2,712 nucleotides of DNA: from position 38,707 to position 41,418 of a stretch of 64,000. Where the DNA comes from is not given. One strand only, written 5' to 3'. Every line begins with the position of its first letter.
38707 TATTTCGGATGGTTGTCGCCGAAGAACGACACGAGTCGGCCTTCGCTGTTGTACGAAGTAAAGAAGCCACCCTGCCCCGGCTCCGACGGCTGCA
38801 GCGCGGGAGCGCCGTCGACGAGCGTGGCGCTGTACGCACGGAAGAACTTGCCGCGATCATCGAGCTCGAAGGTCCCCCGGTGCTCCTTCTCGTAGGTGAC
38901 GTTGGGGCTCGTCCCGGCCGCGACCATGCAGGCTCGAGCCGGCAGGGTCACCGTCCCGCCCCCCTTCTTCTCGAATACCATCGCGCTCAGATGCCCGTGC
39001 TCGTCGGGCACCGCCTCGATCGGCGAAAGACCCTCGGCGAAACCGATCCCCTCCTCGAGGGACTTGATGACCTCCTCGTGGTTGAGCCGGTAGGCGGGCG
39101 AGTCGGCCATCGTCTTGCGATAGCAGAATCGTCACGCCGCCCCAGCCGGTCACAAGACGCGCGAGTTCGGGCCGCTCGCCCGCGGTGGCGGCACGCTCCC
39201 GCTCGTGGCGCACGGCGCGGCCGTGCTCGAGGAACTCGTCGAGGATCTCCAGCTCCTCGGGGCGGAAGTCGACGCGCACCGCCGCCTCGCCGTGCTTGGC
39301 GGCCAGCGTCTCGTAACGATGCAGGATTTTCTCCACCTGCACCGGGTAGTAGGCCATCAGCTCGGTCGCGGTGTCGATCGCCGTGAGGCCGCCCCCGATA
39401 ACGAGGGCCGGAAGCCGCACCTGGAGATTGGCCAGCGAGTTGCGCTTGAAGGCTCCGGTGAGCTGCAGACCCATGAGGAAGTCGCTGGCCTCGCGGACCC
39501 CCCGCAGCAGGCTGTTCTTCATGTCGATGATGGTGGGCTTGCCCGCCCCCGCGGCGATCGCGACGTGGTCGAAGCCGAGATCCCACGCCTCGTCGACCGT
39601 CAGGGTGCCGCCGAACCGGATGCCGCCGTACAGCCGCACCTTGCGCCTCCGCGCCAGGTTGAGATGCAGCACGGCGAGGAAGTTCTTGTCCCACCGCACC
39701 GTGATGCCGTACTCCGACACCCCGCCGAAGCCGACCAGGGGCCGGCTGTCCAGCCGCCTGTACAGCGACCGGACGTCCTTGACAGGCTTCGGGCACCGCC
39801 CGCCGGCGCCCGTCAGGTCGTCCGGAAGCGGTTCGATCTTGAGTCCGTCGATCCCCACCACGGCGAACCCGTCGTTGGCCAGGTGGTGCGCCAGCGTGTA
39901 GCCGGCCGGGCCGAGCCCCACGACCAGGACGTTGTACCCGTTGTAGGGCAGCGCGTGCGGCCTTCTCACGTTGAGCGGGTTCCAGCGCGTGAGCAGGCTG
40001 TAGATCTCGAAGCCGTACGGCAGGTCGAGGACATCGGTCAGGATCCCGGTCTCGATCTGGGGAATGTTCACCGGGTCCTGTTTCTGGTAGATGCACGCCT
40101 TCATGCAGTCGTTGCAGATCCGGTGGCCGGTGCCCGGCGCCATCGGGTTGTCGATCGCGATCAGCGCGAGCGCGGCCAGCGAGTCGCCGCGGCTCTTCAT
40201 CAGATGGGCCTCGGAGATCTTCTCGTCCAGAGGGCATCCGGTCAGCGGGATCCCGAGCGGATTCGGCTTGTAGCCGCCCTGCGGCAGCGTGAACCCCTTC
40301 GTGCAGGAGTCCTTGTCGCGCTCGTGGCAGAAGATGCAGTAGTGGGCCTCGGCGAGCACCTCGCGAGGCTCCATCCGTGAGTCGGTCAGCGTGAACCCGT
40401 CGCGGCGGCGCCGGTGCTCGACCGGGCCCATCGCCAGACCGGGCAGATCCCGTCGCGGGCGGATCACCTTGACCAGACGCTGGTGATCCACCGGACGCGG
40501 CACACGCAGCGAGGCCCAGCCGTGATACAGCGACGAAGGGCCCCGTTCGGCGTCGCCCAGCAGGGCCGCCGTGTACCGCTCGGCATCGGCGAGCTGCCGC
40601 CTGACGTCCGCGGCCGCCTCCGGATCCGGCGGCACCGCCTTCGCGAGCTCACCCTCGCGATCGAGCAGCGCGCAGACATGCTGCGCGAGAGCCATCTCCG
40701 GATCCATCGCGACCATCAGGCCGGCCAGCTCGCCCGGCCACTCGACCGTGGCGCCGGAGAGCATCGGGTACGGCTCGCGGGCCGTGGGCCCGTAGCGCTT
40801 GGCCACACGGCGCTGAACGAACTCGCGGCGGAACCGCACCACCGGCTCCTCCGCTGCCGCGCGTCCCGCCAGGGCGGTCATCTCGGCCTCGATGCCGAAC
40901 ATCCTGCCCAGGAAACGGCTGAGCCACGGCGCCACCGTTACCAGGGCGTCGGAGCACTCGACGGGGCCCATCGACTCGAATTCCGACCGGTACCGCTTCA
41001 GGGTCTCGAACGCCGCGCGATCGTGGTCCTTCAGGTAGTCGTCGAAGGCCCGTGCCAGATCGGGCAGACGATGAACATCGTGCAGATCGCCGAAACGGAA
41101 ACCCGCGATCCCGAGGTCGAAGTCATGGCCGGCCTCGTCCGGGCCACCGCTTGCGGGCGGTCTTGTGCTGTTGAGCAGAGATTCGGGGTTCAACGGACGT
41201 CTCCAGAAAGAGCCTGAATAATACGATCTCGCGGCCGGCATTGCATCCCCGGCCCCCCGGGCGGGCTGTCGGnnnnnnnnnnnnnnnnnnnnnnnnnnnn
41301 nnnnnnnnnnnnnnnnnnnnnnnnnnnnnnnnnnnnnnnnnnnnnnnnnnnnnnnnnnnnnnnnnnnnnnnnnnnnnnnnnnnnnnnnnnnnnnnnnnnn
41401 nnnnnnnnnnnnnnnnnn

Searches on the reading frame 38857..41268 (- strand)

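Call 39: search_protein_families(library=pfam, proteins=[window:38857-41268:-], max_evalue=0.001)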
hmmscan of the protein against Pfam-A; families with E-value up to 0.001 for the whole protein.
window:38857-41268:- (803 aa): 2 families
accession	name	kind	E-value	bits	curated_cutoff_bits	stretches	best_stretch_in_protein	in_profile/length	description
PF07992.20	Pyr_redox_2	-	6.1e-09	36.2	26.1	1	445-646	1-169/291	Pyridine nucleotide-disulphide oxidoreductase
PF14691.11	Fer4_20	-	0.00021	21.5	25.8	0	343-408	34-103/113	Dihydroprymidine dehydrogenase domain II, 4Fe-4S cluster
